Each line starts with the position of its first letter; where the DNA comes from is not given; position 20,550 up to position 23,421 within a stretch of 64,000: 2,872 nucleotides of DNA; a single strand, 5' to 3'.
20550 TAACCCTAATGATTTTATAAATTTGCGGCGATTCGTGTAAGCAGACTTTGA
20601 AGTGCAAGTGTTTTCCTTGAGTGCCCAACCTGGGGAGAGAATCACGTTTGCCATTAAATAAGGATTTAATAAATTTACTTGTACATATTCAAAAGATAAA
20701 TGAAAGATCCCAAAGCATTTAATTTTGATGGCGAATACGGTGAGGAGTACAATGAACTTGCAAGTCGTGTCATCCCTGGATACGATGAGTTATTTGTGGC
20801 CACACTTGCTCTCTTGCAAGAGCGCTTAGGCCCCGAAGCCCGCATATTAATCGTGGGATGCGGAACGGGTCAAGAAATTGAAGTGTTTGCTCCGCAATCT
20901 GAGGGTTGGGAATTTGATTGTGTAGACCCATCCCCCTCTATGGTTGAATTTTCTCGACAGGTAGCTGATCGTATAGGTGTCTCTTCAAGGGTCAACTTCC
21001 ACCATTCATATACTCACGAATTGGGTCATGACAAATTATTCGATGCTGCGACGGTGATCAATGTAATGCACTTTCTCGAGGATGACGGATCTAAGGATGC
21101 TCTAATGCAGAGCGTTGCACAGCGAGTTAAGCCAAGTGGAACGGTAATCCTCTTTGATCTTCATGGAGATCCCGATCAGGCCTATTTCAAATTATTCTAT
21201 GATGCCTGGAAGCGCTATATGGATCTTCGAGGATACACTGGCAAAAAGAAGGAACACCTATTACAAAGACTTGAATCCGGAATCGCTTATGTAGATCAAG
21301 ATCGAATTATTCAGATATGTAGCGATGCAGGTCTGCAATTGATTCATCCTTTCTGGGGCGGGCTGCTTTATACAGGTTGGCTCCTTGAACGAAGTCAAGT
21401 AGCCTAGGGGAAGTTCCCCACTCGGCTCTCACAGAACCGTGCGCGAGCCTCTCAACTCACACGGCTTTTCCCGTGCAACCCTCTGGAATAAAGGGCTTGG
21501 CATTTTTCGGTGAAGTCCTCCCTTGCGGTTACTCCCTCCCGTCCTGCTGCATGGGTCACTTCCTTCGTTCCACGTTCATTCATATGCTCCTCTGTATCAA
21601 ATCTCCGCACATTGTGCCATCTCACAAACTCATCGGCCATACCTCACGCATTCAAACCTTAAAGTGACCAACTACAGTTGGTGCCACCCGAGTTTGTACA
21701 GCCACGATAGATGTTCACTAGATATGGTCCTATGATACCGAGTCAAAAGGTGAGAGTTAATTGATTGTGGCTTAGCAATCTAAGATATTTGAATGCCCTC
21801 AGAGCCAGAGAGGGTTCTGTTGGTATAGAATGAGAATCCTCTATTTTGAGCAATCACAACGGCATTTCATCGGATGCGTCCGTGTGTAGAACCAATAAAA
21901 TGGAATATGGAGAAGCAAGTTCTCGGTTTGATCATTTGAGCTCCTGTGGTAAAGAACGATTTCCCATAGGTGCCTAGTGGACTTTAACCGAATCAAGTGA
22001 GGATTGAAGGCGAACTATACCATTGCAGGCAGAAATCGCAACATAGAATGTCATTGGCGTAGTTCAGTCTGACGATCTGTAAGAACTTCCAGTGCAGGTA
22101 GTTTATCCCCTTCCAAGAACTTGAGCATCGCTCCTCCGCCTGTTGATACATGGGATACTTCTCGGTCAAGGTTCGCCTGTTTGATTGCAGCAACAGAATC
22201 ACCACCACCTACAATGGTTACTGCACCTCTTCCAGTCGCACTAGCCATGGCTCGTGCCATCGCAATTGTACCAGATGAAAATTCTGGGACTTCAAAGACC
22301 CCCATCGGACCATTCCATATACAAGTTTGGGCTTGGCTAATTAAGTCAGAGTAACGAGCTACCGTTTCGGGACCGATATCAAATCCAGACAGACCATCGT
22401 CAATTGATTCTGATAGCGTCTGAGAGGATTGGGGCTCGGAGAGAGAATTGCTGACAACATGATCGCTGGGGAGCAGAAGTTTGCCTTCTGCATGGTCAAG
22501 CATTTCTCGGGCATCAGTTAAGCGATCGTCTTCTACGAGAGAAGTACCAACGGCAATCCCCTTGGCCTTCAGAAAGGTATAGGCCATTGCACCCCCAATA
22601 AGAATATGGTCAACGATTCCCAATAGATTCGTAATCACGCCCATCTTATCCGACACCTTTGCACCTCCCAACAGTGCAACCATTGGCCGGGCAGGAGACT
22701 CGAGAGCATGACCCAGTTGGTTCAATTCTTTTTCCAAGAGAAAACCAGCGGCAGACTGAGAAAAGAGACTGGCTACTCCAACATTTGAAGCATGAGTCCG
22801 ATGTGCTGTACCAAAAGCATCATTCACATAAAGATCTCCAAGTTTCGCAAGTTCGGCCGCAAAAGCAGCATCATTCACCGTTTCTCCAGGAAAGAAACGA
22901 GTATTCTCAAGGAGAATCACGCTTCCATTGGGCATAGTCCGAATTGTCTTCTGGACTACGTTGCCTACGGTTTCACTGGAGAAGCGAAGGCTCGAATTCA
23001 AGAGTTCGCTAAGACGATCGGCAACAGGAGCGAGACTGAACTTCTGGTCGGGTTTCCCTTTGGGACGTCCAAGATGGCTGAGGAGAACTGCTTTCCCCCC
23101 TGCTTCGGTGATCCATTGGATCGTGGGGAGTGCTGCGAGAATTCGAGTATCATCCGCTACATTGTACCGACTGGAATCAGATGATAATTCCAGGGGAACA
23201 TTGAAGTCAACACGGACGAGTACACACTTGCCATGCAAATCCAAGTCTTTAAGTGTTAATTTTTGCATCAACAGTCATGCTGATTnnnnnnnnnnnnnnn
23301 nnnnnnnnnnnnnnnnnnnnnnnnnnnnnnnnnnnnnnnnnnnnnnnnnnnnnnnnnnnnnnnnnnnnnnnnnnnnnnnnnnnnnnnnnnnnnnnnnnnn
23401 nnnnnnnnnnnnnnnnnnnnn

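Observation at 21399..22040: Textbook group II intron domain V/VI with no maturase ORF, wedged between pgk and a methyltransferase gene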

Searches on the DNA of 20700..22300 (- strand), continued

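Call 51: search_dna_similar(query=window:21581-21760:-, collection=plasmids, mode=distant, max_evalue=1, max_rows=8)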
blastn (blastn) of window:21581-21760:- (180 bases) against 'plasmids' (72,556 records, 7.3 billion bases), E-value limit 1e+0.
No match.

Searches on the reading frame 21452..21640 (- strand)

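Call 8: search_protein_families(library=pfam, proteins=[window:21452-21640:-], max_evalue=1)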
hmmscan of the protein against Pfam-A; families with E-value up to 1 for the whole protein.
window:21452-21640:- (62 aa): 1 family
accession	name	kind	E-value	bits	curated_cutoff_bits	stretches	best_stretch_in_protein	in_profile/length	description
PF13890.11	Rab3-GTPase_cat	-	0.11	12.6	26.1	1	4-29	86-111/158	Rab3 GTPase-activating protein catalytic subunit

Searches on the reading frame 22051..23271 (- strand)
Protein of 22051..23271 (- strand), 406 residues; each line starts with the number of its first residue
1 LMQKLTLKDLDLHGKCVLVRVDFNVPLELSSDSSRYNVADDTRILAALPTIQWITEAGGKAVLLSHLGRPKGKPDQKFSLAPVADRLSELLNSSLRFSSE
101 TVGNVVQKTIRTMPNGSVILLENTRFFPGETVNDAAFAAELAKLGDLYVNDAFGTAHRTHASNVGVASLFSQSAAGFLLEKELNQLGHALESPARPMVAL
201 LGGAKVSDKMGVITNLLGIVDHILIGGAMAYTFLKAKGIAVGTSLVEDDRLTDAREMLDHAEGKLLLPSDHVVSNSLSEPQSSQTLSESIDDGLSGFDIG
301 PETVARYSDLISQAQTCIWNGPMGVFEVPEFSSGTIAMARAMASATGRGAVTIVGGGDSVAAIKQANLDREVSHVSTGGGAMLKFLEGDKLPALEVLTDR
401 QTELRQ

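Call 8: search_protein_families(library=pfam, proteins=[window:22051-23271:-], max_evalue=1)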
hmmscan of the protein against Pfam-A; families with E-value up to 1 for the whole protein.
window:22051-23271:- (406 aa): 1 family
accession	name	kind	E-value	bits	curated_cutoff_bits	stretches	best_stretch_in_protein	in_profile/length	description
PF00162.24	PGK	-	1.8e-146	488.5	27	1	7-388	1-378/379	Phosphoglycerate kinase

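Call 10: find_encoding_contigs(protein=window:22054-23271:-, flank=6000, max_places=6)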
Protein window:22054-23271:- (406 aa): no gene with exactly this product is on record in the collection.

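Call 13: find_encoding_contigs(protein=window:22054-23268:-, flank=6000, max_places=6)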
Protein window:22054-23268:- (405 aa): no gene with exactly this product is on record in the collection.
